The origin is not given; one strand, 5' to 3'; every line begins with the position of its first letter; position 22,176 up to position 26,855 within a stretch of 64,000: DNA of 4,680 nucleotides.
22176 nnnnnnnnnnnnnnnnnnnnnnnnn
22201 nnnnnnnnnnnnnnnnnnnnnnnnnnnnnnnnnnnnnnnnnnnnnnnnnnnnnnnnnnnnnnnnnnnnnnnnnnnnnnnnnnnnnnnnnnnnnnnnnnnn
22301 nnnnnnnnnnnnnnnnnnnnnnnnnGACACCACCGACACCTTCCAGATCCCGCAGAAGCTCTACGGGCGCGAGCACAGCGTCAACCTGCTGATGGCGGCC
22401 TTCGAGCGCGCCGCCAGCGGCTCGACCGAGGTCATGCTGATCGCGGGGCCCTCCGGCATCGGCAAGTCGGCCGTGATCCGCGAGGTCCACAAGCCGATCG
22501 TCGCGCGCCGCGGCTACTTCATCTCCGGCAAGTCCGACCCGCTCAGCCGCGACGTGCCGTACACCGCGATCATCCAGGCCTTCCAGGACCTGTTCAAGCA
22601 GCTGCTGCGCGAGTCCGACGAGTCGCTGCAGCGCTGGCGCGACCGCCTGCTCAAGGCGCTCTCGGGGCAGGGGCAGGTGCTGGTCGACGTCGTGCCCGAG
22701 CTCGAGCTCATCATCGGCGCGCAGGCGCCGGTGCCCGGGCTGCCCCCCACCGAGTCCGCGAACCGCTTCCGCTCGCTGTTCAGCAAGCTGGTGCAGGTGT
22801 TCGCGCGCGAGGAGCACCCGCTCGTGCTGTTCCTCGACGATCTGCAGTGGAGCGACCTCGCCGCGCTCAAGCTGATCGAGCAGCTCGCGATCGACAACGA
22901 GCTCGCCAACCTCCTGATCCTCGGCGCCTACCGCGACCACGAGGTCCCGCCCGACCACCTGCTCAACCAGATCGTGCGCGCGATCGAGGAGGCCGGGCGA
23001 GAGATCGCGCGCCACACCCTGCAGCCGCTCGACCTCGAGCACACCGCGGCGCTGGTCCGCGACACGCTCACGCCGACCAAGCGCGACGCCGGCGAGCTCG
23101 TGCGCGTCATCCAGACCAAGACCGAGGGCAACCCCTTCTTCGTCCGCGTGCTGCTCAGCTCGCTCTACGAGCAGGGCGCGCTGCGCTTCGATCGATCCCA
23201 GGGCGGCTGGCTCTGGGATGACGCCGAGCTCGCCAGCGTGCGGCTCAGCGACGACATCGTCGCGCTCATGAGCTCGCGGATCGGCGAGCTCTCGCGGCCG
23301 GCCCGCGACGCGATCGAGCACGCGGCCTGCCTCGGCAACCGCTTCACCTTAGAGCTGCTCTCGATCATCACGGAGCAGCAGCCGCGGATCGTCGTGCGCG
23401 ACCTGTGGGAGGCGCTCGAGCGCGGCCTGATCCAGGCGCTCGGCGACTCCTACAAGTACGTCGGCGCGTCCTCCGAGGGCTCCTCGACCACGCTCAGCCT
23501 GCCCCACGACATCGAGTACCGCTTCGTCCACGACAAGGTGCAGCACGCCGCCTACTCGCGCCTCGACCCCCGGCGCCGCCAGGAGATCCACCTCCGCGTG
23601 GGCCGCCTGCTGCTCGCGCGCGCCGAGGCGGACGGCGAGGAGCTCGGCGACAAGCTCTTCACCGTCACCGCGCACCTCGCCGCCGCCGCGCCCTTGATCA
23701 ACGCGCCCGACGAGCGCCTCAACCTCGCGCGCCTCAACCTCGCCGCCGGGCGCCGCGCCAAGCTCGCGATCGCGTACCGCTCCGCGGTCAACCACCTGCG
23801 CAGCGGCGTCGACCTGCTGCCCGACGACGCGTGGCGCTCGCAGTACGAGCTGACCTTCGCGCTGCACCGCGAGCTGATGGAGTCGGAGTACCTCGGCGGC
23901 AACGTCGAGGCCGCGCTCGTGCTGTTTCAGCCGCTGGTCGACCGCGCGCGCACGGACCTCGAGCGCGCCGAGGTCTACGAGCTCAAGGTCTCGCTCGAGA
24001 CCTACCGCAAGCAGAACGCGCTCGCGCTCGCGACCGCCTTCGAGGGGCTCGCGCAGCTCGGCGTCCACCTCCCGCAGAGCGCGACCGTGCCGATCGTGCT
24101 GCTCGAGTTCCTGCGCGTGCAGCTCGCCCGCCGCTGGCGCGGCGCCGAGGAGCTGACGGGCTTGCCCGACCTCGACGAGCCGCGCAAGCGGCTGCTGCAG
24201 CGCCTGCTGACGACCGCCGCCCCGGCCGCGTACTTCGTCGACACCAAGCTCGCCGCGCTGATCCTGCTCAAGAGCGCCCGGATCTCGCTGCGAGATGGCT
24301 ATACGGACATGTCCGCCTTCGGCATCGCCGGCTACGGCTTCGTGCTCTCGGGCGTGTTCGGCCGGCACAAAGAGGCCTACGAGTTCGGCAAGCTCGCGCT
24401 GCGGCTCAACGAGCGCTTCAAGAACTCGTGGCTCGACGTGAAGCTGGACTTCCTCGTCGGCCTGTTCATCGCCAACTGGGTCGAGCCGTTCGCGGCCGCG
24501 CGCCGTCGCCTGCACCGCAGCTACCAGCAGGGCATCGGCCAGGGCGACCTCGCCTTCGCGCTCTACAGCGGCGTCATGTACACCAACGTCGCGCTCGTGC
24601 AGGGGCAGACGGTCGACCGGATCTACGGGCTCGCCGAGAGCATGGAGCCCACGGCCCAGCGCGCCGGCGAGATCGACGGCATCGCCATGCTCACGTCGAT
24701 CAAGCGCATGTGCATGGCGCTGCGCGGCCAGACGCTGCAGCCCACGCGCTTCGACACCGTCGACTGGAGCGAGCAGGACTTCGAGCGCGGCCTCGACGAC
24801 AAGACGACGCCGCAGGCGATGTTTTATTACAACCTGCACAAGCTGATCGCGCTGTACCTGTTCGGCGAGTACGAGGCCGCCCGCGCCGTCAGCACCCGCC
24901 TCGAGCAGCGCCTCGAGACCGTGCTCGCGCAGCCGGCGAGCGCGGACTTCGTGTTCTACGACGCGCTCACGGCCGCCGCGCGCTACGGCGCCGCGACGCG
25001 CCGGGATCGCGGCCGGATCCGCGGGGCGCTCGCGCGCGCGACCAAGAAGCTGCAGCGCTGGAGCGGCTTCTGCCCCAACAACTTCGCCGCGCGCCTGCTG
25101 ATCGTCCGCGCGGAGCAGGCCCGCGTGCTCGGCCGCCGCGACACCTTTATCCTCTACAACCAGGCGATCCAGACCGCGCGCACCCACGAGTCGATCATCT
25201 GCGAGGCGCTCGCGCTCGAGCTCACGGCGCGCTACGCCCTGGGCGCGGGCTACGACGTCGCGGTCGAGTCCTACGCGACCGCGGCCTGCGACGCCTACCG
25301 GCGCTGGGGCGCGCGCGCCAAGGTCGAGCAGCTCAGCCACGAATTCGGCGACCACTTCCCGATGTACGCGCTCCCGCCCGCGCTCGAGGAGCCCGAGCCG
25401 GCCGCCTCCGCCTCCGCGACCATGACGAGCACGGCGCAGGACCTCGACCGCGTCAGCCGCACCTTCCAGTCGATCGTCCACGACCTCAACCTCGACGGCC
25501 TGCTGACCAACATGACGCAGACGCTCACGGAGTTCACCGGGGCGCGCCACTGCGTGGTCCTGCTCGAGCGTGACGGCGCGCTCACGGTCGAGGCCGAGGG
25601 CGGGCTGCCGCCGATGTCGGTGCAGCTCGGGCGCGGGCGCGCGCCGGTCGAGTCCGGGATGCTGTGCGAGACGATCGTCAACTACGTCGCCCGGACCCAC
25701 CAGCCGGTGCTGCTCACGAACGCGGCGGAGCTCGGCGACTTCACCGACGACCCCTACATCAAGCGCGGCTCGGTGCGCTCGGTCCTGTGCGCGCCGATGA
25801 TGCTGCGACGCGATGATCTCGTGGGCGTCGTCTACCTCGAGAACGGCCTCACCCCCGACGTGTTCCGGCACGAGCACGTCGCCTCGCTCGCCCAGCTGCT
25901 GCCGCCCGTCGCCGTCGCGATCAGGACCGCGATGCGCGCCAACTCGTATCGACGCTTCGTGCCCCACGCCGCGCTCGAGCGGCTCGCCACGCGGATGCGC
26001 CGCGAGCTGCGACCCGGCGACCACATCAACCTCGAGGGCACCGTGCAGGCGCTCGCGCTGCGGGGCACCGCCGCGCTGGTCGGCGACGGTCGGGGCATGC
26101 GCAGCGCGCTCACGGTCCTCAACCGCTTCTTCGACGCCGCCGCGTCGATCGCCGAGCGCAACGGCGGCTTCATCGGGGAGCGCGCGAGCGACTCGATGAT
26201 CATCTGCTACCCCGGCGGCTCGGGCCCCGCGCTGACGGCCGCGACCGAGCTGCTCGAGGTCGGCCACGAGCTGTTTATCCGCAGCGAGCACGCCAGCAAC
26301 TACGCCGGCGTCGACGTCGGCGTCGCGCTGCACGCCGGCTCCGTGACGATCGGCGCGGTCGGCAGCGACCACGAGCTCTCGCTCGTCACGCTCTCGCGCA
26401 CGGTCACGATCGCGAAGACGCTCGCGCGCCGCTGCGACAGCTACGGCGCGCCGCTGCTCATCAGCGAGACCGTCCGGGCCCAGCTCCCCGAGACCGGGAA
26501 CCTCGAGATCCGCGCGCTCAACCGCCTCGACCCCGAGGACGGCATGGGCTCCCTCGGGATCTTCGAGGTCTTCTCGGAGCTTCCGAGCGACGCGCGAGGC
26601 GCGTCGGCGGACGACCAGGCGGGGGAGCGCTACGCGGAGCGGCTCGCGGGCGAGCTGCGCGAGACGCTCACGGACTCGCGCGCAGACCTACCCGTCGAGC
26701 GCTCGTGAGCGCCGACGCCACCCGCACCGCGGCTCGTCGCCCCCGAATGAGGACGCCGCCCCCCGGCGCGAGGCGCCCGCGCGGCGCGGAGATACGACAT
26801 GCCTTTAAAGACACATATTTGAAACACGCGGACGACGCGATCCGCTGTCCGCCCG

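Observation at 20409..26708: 2099-aa signalling megaprotein: kinase - kinase-like - STAND P-loop - helical array - GAF - cyclase-homology domain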

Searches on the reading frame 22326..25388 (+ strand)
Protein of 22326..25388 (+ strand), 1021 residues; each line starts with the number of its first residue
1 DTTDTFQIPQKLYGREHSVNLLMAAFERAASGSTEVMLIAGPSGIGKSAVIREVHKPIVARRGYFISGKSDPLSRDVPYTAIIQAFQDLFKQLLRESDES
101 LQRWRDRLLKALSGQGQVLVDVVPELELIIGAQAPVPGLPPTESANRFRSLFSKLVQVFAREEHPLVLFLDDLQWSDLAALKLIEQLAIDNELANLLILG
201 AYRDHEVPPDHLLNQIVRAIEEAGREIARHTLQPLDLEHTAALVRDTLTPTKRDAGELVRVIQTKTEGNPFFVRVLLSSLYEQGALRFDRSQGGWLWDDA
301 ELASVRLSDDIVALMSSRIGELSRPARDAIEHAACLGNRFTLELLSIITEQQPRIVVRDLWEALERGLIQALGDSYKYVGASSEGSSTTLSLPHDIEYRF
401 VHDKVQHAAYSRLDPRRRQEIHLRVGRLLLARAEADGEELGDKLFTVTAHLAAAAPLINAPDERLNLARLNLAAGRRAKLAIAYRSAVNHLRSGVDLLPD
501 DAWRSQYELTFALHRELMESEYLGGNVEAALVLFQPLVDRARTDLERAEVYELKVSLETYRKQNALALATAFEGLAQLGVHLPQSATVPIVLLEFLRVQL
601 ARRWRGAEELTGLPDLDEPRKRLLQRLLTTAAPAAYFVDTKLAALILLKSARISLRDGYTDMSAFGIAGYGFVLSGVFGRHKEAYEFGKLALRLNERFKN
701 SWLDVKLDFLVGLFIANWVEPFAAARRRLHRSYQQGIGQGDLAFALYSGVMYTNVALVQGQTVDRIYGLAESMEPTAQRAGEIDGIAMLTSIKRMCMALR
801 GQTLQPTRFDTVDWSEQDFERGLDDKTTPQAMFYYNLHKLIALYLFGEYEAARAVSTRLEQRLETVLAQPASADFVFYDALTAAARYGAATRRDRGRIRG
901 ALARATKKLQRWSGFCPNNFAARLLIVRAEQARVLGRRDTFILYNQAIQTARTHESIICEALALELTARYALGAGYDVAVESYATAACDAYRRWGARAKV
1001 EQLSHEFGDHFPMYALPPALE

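Call 56: search_solved_structures(query=window:22326-25388:+, max_evalue=0.01)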
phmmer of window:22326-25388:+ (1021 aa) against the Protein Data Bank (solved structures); distinct sequences matched with E-value up to 0.01: 0.
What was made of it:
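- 23436..25388 (+): Helical array (res 1010-1660), all-alpha and TPR-like. It is conserved across the whole family. No solved relative by sequence (call 56).
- Tried and rejected: No hit at E<=0.01 (call 56).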

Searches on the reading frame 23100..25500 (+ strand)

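Call 6: search_protein_families(library=pfam, proteins=[window:23100-25500:+], max_evalue=10)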
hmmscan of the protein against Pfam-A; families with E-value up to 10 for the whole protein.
window:23100-25500:+ (800 aa): 1 family
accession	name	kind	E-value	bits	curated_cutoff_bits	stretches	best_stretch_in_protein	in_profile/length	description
PF25503.1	TPR_CHK1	-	7e-05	22.7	27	1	568-708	54-196/245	CHK1-like, TPR repeats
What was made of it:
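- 23436..25388 (+): Weak TPR_CHK1 match, E 7e-5, below the Pfam cut-off (call 6).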

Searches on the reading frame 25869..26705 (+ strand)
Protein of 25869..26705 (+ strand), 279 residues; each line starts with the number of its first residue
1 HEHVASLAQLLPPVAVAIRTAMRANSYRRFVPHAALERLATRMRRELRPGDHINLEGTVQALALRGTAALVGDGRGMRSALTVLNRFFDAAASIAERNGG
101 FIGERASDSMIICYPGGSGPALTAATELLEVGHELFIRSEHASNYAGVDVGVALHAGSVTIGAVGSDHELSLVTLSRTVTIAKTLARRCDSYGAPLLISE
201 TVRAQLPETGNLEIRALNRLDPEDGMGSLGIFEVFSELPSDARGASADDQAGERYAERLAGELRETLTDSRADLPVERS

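Call 6: search_protein_families(library=pfam, proteins=[window:25869-26705:+], max_evalue=10)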
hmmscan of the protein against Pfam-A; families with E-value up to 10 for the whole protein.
window:25869-26705:+ (279 aa): 0 families

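Call 17: search_solved_structures(query=window:25869-26705:+, max_evalue=10, show_alignments=2)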
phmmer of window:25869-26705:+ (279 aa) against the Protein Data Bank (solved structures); distinct sequences matched with E-value up to 10: 9.
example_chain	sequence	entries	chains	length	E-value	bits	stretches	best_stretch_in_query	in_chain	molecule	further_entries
2w01_A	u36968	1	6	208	0.0011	21.8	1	63-202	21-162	ADENYLATE CYCLASE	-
5x4u_A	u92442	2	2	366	0.013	18.2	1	79-243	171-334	Photoactivated adenylyl cyclase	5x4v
4yus_A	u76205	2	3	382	0.014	18.1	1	79-242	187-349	Family 3 adenylate cyclase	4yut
9f1w_A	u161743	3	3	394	0.015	18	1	79-242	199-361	Family 3 adenylate cyclase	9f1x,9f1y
5x4t_A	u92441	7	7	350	0.018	17.8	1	79-212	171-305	Photoactivated adenylyl cyclase | Family 3 adenylate cyclase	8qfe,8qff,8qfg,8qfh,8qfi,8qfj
9f1z_A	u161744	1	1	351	0.018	17.8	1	79-212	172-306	Family 3 adenylate cyclase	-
3r5g_A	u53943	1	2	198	0.12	15.1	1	80-199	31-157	CyaB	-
5mbh_A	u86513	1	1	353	1.9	11.1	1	80-185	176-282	Beta subunit of photoactivated adenylyl cyclase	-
3aq1_B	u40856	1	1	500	3.1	10.4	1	123-179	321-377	Thermosome subunit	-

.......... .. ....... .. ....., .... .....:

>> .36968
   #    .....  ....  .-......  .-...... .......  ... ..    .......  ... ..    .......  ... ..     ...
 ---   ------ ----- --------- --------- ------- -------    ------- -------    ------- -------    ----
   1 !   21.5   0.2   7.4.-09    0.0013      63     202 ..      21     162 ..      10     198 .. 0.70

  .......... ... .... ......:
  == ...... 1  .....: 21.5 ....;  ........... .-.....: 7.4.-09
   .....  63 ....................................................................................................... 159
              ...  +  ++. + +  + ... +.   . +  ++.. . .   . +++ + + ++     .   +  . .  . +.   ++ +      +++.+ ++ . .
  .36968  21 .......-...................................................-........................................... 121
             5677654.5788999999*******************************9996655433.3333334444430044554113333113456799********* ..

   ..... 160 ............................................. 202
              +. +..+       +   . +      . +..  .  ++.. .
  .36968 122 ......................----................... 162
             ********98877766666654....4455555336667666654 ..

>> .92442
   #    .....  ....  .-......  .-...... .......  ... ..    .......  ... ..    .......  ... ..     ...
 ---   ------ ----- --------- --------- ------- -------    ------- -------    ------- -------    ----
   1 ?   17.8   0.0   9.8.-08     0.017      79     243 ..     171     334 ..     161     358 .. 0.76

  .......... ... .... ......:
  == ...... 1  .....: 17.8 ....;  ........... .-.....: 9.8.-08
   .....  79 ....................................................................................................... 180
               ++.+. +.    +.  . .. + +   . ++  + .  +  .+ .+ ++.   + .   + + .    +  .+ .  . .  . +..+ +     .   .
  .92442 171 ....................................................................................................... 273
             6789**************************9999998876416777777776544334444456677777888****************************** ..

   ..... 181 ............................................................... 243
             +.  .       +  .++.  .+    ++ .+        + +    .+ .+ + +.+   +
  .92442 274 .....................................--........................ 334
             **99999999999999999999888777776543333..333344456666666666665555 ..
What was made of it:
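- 25953..26618 (+): Pseudo-cyclase: the 'RFVP' linker plus a class III cyclase-homology fold (res 1849-2070). A1883 replaces metal Asp1. D1928 (metal Asp2) is kept. E1924 and V1993 sit at the substrate-specifying positions. T2000 replaces Asn and T2004 replaces Arg. 'GD' reads 'SR', and the KGK/KGR loop reads DGMG. PDB phmmer (call 17).
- Checked: The eight best PDB sequence hits are class III cyclases (call 17).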

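Call 18: find_homologous_proteins(query=window:25869-26705:+, max_evalue=0.001)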
Query window:25869-26705:+ (279 aa): 4 proteins with E <= 0.001 among 8000 candidates.
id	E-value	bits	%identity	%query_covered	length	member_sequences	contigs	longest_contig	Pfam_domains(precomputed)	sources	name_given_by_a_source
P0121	2.9e-9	55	28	72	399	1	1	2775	PF00211.26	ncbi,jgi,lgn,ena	jgi:adenylate cyclase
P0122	2.9e-6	45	27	59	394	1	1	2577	PF00211.26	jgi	jgi:adenylate cyclase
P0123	3.6e-4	38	28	42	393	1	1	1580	PF00211.26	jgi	jgi:adenylate cyclase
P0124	5.2e-4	38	27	47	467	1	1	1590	PF00111.33,PF00211.26,PF00355.33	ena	-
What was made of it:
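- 25953..26618 (+): 5.8-billion-protein search: only PF00211 hits (call 18).
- Tried and rejected: Word-indexed search with the tail alone (call 18).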

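Call 32: predict_structure(alignment_id=A1)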
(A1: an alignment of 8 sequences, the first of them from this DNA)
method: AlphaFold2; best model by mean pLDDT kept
length: 238 residues; sequences in the alignment: 8
mean_pLDDT: 79.4   pTM: 0.78
mean pLDDT of the five models: 79.4, 79.0, 78.6, 78.4, 76.8
residues with pLDDT >= 90: 90; 70-90: 83; 50-70: 42; < 50: 23
segments of 3 or more residues with pLDDT < 50: 1-3, 212-215, 217-225, 234-238
pLDDT, mean of each block of 10 residues (from residue 1): 55 73 87 91 67 86 93 89 91 94 87 67 93 86 82 94 90 93 79 78 86 45 49 45
secondary structure, 60 per line:
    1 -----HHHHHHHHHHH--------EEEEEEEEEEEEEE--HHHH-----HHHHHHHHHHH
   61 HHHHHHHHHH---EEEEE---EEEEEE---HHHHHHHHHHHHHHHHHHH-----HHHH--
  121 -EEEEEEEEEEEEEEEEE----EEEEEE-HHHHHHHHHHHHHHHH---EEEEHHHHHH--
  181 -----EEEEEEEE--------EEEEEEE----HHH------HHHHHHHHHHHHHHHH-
elements in order: H6-16 E25-38 H41-44 H50-70 E74-78 E82-87 H91-109 H115-118 E122-138 E143-148 H150-165 E169-172 H173-178 E186-193 E202-208 H222-237
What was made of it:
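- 26619..26705 (+): Acidic, poorly conserved C-terminal tail (res 2071-2099). Low pLDDT (call 32).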

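Call 34: fold_search(model_id=the predicted structure, library=pdb)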
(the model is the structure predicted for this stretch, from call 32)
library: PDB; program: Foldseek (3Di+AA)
matches with E <= 10: 1517; with E <= 0.001: 195
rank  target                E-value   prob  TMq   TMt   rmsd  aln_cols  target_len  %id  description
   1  4yus                  1.9e-14  1.00  0.72  0.50   6.4       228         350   17  Crystal structure of photoactivated adenylyl cyclase of a cyanobacteriaOscillatoria acuminata in hexagonal form (released 2016-06-01)
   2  4yut_A                2.0e-14  1.00  0.71  0.49   4.3       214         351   18  Crystal structure of photoactivated adenylyl cyclase of a cyanobacteriaOscillatoria acuminata in orthorhombic form (released 2016-06-01)
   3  8qfi                  1.2e-13  1.00  0.71  0.52   4.2       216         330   18  Room temperature crystal structure of the Photoactivated Adenylate Cyclase OaPAC after blue light excitation at 1.8 us d (released 2023-11-01)
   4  9f1z                  1.6e-13  1.00  0.71  0.50   4.9       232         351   17  Crystal structure of adenylyate cyclase variant Y6W (released 2025-02-26)
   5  9f1w                  1.7e-13  1.00  0.67  0.48   8.1       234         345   17  SFX room temperature structure of Oscillatoria acuminata adenylyate cyclase. (released 2025-02-26)
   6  8qfg                  1.9e-13  1.00  0.72  0.53   4.1       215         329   18  Cryogenic crystal structure of the Photoactivated Adenylate Cyclase OaPAC after 5 seconds of blue light illumination (released 2023-11-01)
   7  9f1x                  4.0e-13  1.00  0.67  0.47   2.9       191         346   18  SSX room temperature structure of Oscillatoria acuminata adenylyate cyclase. (released 2025-02-26)
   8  9f1y                  5.1e-13  1.00  0.68  0.48   4.6       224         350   18  Crystal structure of Oscillatoria acuminata adenylyate cyclase at 100K (released 2025-02-26)
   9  4ni2_B                1.3e-12  1.00  0.63  0.74   3.3       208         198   12  Crystal structure of the heterodimeric catalytic domain of wild-type human soluble guanylate cyclase (released 2014-04-16)
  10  2w01_C                2.3e-12  1.00  0.63  0.73   3.9       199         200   18  Crystal structure of the guanylyl cyclase Cya2 (released 2008-09-30)
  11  5mbk                  2.6e-12  1.00  0.69  0.50   3.8       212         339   15  Structure of a bacterial light-regulated adenylyl cylcase (released 2017-04-05)
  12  2w01_B                3.4e-12  1.00  0.60  0.71   4.6       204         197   20  Crystal structure of the guanylyl cyclase Cya2 (released 2008-09-30)
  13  5mbd_B                3.6e-12  1.00  0.67  0.49   4.0       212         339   15  Structure of a bacterial light-regulated adenylyl cylcase (released 2017-04-05)
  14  5nby                  5.8e-12  1.00  0.68  0.49   4.0       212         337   14  Structure of a bacterial light-regulated adenylyl cylcase (released 2017-04-05)
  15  8hbe_B                7.4e-12  1.00  0.64  0.29   4.1       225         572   15  Structure of human soluble guanylate cyclase in the inactive state at 3.1 angstrom (released 2023-04-19)
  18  2w01_D                9.4e-12  1.00  0.64  0.75   3.2       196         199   19  Crystal structure of the guanylyl cyclase Cya2 (released 2008-09-30)
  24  2w01_A                1.3e-11  1.00  0.63  0.73   4.3       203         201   19  Crystal structure of the guanylyl cyclase Cya2 (released 2008-09-30)
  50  9bcs_A                1.6e-10  1.00  0.62  0.32   4.3       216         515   17  Intracellular domain of GC-A bound to ANP (released 2024-11-27)
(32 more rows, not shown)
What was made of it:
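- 25953..26618 (+): AF2 and Foldseek (calls 32, 34).
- On Class III nucleotidyl cyclase (CHD, PF00211): The Foldseek top 50 are all class III cyclases (call 34).
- Closest known: Animal receptor guanylyl cyclases. Same: A pseudokinase is coupled to a cyclase fold (the GC-A intracellular domain, 9bcs, is among the fold hits, call 34).
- The CHD fold is retained (calls 32, 34). Class III cyclases are obligate dimers with asymmetric heterodimers known (established knowledge; sGC and tmAC structures are among the hits of call 34).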
